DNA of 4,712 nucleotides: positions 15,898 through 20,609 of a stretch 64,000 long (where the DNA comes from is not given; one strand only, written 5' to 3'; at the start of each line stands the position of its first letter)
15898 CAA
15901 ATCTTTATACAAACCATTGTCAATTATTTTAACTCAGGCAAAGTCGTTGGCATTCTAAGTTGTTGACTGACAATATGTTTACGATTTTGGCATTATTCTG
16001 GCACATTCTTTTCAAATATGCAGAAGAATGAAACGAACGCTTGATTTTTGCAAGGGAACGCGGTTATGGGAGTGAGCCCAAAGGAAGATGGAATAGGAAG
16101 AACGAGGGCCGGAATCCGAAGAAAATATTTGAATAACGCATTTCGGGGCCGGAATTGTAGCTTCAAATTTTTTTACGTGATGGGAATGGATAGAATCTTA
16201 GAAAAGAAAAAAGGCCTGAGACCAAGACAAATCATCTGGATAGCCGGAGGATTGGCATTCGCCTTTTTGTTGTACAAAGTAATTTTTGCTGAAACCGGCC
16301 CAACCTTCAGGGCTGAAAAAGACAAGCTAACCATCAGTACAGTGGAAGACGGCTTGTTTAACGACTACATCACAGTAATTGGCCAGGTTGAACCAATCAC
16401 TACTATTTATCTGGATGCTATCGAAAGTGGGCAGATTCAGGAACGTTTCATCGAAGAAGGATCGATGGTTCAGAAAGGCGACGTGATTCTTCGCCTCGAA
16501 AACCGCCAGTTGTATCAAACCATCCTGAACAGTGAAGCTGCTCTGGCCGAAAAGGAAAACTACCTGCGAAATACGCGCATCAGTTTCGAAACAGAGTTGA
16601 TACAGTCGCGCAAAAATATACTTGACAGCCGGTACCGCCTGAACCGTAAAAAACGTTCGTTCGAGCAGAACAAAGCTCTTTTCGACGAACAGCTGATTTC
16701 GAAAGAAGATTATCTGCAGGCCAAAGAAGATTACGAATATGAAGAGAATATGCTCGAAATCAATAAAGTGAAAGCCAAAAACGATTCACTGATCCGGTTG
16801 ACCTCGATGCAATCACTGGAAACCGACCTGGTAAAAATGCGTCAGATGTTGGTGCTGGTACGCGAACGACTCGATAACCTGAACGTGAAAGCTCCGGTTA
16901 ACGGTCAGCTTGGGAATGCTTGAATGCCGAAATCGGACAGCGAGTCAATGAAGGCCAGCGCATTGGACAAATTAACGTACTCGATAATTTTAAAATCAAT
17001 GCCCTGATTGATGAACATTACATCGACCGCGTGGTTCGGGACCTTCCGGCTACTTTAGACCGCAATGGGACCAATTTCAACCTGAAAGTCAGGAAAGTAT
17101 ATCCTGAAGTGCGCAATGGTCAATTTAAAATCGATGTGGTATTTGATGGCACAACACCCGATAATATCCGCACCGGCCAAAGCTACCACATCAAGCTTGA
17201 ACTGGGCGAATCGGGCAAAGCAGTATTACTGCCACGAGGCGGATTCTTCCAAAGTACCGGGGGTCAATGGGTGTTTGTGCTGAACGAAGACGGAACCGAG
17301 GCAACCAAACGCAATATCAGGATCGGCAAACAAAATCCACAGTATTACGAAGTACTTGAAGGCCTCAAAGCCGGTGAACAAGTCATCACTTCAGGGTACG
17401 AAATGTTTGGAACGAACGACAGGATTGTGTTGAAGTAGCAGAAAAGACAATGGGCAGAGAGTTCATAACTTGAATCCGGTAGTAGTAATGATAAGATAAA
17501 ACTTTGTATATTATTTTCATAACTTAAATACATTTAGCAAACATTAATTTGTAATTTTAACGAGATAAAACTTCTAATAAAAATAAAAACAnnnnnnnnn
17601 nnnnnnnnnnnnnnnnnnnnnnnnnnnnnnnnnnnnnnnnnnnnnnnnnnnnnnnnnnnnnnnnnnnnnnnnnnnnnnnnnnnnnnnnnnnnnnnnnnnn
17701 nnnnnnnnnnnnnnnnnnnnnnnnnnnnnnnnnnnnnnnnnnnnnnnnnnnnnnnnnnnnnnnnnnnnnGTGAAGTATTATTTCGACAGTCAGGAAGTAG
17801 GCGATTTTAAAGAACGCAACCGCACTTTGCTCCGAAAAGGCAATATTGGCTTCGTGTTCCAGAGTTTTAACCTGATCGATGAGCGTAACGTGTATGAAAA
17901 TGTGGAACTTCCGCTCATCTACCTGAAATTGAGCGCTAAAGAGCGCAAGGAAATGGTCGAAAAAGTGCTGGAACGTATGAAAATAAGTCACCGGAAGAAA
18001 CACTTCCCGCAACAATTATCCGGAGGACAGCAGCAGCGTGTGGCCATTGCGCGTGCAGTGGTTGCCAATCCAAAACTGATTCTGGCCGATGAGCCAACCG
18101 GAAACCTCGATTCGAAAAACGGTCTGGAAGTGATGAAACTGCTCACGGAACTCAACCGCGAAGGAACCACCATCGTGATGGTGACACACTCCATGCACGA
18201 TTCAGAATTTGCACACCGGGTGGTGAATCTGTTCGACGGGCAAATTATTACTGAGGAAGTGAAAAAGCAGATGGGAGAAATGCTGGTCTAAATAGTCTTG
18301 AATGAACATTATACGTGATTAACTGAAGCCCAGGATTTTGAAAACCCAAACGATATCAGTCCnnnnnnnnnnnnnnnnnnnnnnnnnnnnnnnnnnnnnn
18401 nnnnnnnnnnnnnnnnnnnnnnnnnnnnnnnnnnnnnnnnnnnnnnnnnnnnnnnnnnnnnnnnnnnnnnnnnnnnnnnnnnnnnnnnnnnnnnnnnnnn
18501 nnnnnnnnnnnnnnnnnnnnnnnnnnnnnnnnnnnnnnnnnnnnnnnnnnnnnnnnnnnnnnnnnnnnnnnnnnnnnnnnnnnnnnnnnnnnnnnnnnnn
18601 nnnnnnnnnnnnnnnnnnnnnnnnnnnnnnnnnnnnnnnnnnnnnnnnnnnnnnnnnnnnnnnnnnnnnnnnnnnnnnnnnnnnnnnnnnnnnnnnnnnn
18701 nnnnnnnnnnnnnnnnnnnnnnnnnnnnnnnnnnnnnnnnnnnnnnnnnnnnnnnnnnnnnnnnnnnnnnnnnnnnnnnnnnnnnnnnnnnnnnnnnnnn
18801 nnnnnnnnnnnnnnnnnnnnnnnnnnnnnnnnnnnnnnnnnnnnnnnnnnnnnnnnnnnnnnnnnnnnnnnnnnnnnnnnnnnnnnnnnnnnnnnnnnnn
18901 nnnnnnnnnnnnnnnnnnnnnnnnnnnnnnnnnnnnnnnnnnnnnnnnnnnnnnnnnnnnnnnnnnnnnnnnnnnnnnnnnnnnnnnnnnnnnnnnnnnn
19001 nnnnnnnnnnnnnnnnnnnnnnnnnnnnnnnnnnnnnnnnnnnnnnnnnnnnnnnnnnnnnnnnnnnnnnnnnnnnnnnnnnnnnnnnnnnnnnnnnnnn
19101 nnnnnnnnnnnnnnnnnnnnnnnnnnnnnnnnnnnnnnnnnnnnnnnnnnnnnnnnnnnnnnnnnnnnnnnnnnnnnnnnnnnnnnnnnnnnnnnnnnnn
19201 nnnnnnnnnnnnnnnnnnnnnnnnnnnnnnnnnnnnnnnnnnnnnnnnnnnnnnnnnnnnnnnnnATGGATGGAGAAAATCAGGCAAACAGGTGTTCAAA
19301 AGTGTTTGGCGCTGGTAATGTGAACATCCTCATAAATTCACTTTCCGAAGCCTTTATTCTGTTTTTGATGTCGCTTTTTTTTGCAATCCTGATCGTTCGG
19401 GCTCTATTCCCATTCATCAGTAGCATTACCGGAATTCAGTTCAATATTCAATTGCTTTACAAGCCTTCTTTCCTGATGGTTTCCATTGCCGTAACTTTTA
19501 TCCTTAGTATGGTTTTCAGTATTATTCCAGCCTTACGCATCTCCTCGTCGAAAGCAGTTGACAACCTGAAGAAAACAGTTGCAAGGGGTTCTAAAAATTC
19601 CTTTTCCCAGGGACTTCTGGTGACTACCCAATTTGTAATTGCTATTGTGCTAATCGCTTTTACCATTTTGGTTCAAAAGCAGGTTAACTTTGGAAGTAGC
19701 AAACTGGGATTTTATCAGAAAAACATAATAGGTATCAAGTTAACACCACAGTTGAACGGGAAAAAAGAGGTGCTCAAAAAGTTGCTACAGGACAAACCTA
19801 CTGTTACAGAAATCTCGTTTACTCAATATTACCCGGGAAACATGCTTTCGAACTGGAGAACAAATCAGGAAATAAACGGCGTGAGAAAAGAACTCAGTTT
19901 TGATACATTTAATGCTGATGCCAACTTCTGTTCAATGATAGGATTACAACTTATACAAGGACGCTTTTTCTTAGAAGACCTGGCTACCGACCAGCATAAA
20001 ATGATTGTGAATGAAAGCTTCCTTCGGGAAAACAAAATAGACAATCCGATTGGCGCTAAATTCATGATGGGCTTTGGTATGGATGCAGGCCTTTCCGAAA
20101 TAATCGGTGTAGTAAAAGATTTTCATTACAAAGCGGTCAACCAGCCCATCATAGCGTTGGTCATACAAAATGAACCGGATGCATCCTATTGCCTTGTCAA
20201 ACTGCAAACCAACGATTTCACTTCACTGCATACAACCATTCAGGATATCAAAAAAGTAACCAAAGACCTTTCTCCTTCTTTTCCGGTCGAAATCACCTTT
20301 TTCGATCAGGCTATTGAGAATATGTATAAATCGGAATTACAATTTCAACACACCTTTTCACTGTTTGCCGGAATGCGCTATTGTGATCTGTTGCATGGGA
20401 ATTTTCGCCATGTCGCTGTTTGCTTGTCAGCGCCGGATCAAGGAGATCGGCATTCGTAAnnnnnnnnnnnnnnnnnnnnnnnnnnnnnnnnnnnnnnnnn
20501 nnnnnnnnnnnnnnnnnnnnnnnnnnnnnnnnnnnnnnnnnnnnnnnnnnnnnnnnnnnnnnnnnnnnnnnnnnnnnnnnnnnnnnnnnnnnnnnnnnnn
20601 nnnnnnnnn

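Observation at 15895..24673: Three sigma-54 promoters, each with the same upstream palindrome at the same distance, define a candidate regulon for the adjacent NtrC-type regulator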

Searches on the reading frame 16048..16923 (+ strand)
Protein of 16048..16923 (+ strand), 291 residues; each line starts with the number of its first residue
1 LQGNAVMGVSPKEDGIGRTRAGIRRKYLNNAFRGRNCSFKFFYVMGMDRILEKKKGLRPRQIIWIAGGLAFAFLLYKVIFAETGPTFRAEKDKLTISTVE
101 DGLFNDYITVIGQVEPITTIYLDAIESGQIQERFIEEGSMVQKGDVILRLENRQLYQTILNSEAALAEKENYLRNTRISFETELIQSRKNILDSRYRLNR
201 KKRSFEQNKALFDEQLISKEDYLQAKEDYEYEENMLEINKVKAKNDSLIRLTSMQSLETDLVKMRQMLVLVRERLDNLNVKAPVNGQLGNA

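Call 7: search_protein_families(library=pfam, proteins=[window:16048-16923:+])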
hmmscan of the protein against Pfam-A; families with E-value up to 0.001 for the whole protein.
window:16048-16923:+ (291 aa): 1 family
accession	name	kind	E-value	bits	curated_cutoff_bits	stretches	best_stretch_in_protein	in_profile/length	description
PF13533.13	Biotin_lipoyl_2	-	0.00027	21.2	29.8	1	127-151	8-32/32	Biotin-lipoyl like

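Call 35: search_protein_families(library=ncbifam, proteins=[window:16048-16923:+], max_evalue=0.01)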
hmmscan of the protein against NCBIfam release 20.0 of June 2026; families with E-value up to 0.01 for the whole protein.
window:16048-16923:+ (291 aa): 12 families
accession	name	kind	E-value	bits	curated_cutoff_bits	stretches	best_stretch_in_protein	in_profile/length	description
NF038010.1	ABC_adapt_DarC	equivalog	1.7e-19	69.8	450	1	57-288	10-241/417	darobactin export ABC transporter periplasmic adaptor subunit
TIGR01730.1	RND_mfp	subfamily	3.3e-17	62.5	94.9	1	95-181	2-88/322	efflux RND transporter periplasmic adaptor subunit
TIGR00998.1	8a0101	subfamily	2.1e-10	40.1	390.8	1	127-287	50-214/334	EmrA/EmrK family multidrug efflux transporter periplasmic adaptor subunit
NF007785.0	PRK10476.1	equivalog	6.6e-08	31.7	376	1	127-287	56-218/347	multidrug transporter subunit MdtN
TIGR01843.1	type_I_hlyD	subfamily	2.9e-07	29.8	208.65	1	124-248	48-169/422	HlyD family type I secretion periplasmic adaptor subunit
NF002939.0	PRK03598.1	equivalog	3.5e-07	29.7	393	1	108-230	34-156/332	secretion protein HlyD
NF011715.0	PRK15136.1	equivalog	4.1e-05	22.4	563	1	126-252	68-191/390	multidrug efflux MFS transporter periplasmic adaptor subunit EmrA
NF045904.1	RND-peri-MexE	equivalog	0.00019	20.5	714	1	89-170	33-114/390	multidrug efflux RND transporter periplasmic adaptor subunit MexE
TIGR00999.1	8a0102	subfamily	0.00031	19.9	319.3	0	182-251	20-87/271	CzcB/NccB family metal efflux transporter periplasmic adaptor subunit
NF008589.1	PRK11556.1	equivalog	0.0012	17.8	391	1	105-181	70-146/392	MdtA/MuxA family multidrug efflux RND transporter periplasmic adaptor subunit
TIGR03794.1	NHLM_micro_HlyD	equivalog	0.0015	17.6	156.2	1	122-203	61-142/421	NHLP bacteriocin system secretion protein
TIGR02971.1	heterocyst_DevB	subfamily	0.0066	15.9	129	0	108-177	1-75/327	ABC exporter membrane fusion protein, DevB family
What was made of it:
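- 16180..17438 (+): HlyD/MacA-type periplasmic adaptor, frameshifted near 16910-16923. NCBIfam nearest match is DarC, below cut-off (call 35).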

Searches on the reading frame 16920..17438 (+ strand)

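Call 7: search_protein_families(library=pfam, proteins=[window:16920-17438:+])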
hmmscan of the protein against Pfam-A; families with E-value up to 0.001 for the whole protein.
window:16920-17438:+ (172 aa): 1 family
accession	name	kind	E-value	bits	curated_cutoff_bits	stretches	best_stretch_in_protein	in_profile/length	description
PF13437.12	HlyD_3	-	2.1e-06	28.9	22.2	1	2-83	14-103/106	HlyD family secretion protein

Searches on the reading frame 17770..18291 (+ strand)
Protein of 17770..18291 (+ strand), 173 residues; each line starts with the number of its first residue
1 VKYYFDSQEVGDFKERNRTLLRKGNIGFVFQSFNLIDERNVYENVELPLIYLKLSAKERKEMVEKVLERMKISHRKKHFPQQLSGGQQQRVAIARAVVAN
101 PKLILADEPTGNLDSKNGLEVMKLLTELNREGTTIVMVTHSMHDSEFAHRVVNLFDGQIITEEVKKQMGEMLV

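Call 7: search_protein_families(library=pfam, proteins=[window:17770-18291:+])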
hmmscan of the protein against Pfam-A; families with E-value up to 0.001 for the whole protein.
window:17770-18291:+ (173 aa): 1 family
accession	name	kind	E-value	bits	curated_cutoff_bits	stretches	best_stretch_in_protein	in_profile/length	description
PF00005.33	ABC_tran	-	3.3e-19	70.3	25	1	17-110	52-136/137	ABC transporter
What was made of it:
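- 17592..18291 (+): MacB/FtsE-type ABC ATPase, frameshifted near 17771. Pfam ABC_tran (call 7).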

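Call 35: search_protein_families(library=ncbifam, proteins=[window:17770-18291:+], max_evalue=0.01)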
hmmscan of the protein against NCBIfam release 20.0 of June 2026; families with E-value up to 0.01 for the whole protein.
window:17770-18291:+ (173 aa): 187 families (the best 25 are shown)
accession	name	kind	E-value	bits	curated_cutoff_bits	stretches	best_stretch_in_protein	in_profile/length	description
NF038007.1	ABC_ATP_DarD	equivalog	6.3e-59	199.1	375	1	5-159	64-218/218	darobactin export ABC transporter ATP-binding protein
TIGR02673.1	FtsE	equivalog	3.3e-48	164.2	264.85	1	6-157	62-213/214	cell division ATP-binding protein FtsE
TIGR03608.1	L_ocin_972_ABC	subfamily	5.6e-48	163.1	254.85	1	3-154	55-206/206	putative bacteriocin export ABC transporter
NF007826.0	PRK10535.1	equivalog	8.9e-43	146.5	966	1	3-167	65-229/648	macrolide ABC transporter ATP-binding protein/permease MacB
NF007879.0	PRK10584.1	equivalog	3.5e-42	144.7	336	1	8-161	72-226/228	putative ABC transporter ATP-binding protein YbbA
TIGR02211.1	LolD_lipo_ex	equivalog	1.1e-41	142.7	307.75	1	4-159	63-219/221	lipoprotein-releasing ABC transporter ATP-binding protein LolD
TIGR02982.1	heterocyst_DevA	subfamily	4e-40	137.7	295.8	1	8-159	67-219/220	ABC exporter ATP-binding subunit, DevA family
NF008639.0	PRK11629.1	equivalog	5.4e-37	127.4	360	1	5-162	69-227/234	lipoprotein-releasing ABC transporter ATP-binding protein LolD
TIGR02315.1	ABC_phnC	equivalog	1.4e-33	116.4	266.1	1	4-169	60-234/243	phosphonate ABC transporter ATP-binding protein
NF008428.0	PRK11264.1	equivalog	6.9e-33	113.9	406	1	23-166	84-229/250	L-cystine ABC transporter ATP-binding protein TcyN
NF007027.0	PRK09493.1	equivalog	1e-32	113.4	379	1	6-161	61-216/240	glutamine ABC transporter ATP-binding protein GlnQ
TIGR03005.1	ectoine_ehuA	equivalog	8.8e-32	110.3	345.4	1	23-163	86-229/252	ectoine/hydroxyectoine ABC transporter ATP-binding protein EhuA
NF040933.2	ABC_arch_GlcV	equivalog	9.5e-32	110.2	450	1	4-159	64-220/357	glucose ABC transporter ATP-binding protein GlcV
TIGR02314.1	ABC_MetN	equivalog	1.3e-31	109.9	499.7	1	6-161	65-221/343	methionine ABC transporter ATP-binding protein MetN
NF008338.0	PRK11124.1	equivalog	1.7e-31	109.6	369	1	15-163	74-223/242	arginine ABC transporter ATP-binding protein ArtP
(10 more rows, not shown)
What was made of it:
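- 17592..18291 (+): NCBIfam nearest match is DarD, below cut-off (call 35).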

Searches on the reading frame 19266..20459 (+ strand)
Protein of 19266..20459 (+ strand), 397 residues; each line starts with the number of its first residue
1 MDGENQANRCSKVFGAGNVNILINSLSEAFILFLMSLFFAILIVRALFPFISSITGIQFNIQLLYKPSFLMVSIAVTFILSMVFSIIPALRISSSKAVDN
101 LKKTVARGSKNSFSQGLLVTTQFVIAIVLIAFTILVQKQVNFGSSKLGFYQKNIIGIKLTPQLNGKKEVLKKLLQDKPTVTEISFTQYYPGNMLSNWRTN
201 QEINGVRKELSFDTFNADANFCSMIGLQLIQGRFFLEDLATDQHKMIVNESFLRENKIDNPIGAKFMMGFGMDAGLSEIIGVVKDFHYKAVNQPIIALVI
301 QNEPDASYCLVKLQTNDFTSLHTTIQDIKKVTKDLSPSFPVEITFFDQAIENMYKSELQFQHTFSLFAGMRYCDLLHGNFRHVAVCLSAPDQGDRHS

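Call 7: search_protein_families(library=pfam, proteins=[window:19266-20459:+])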
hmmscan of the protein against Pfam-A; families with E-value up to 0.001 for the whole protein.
window:19266-20459:+ (397 aa): 2 families
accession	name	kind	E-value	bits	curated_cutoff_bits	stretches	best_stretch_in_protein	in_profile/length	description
PF02687.27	FtsX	-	0.00016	22.2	25.5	1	12-95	34-118/120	FtsX-like permease C-terminal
PF12704.14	MacB_PCD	-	0.00055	20.7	27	1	176-286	65-157/207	MacB-like periplasmic core domain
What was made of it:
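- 18363..20727 (+): Duplicated FtsX/MacB_PCD permease 1, about 790 aa, with at least 3 frameshifts. Pfam FtsX and MacB_PCD (call 7).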
